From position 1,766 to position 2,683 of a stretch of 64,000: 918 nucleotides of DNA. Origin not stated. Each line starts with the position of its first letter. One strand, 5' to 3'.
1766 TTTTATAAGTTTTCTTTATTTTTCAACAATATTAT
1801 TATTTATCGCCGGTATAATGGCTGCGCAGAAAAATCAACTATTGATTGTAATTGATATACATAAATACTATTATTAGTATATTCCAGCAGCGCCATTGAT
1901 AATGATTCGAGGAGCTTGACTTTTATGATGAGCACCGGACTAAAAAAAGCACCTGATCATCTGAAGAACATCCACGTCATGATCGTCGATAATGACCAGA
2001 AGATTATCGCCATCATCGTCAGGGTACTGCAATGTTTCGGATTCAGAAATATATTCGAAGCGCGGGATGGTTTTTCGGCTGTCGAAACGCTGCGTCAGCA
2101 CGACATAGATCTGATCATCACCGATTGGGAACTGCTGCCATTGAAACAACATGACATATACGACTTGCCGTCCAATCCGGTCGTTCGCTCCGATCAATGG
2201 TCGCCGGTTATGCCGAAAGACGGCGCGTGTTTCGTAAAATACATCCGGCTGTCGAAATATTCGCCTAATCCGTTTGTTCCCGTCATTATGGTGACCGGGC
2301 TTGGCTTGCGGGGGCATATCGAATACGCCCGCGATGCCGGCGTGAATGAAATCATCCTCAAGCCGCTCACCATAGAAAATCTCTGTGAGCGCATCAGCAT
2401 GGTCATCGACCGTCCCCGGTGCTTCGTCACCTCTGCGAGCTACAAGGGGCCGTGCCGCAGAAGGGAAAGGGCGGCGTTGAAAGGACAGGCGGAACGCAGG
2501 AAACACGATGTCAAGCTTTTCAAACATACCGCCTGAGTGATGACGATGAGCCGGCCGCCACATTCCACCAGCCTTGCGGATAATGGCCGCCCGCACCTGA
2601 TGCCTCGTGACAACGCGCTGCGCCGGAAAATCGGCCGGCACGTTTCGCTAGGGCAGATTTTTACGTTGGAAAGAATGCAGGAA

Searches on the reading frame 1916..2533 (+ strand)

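Call 63: search_protein_families(library=pfam, proteins=[window:1916-2533:+], max_evalue=0.001)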
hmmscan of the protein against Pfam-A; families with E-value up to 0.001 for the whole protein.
window:1916-2533:+ (206 aa): 1 family
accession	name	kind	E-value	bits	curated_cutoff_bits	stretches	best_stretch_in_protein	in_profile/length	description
PF00072.30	Response_reg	-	3.6e-15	56.5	30.2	2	21-73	1-52/111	Response regulator receiver domain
